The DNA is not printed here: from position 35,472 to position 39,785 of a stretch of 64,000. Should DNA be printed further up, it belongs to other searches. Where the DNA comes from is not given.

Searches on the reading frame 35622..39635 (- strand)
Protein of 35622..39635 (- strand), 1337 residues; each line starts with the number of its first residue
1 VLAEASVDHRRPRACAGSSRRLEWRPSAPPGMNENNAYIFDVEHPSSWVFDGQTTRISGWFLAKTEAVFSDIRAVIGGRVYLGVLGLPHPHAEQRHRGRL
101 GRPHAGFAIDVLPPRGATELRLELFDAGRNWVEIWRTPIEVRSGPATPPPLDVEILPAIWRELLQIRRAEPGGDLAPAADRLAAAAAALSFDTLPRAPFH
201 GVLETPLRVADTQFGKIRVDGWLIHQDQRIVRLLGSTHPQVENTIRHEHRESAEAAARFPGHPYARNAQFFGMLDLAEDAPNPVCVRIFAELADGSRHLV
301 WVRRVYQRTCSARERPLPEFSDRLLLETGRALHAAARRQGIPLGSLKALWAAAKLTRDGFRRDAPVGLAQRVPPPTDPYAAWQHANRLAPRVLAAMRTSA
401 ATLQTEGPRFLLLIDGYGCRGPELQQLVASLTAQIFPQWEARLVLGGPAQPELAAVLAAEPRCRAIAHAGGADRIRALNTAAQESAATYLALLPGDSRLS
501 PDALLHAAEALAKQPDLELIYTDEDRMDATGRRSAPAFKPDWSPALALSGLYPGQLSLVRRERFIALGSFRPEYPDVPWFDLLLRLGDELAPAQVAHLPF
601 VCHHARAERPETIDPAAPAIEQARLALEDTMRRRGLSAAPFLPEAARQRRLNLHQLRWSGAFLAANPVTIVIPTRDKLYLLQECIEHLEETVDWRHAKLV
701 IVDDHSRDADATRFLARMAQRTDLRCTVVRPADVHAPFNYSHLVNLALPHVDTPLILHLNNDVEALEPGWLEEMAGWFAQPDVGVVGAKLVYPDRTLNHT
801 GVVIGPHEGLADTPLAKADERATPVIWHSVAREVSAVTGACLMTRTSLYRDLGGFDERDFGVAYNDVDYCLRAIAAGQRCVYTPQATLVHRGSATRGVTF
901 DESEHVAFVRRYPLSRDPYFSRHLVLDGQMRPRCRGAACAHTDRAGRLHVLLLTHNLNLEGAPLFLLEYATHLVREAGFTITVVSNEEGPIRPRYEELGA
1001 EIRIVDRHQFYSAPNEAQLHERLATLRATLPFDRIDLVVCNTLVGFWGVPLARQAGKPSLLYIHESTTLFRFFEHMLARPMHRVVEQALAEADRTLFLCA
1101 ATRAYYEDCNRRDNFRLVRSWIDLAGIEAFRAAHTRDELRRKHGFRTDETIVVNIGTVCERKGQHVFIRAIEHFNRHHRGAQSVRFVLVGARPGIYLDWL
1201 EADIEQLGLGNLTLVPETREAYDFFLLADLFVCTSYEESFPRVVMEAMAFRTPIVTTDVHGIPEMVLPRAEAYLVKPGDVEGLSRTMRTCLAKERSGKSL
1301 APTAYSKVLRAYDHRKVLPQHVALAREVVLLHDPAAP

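Call 85: search_protein_families(library=pfam, proteins=[window:35622-39635:-], max_evalue=0.00001)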
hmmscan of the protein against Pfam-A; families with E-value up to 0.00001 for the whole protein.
window:35622-39635:- (1337 aa): 6 families
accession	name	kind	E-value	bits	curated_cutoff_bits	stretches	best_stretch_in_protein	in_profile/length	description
PF00534.26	Glycos_transf_1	-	2.1e-28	99.4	26.4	1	1136-1304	2-169/172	Glycosyl transferases group 1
PF13692.12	Glyco_trans_1_4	-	4.4e-25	89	27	1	1151-1292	3-141/142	Glycosyl transferases group 1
PF00535.33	Glycos_transf_2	-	1.8e-16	61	23.3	1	669-850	1-165/168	Glycosyl transferase family 2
PF13641.12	Glyco_tranf_2_3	-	1.5e-11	45.2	27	1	667-890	2-211/230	Glycosyltransferase like family 2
PF13632.12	Glyco_trans_2_3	-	3.4e-07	30.7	27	1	756-895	2-127/198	Glycosyl transferase family group 2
PF16994.11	Glyco_trans_4_5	-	1.4e-06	28.6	26.6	1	949-1050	4-87/172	Glycosyl-transferase family 4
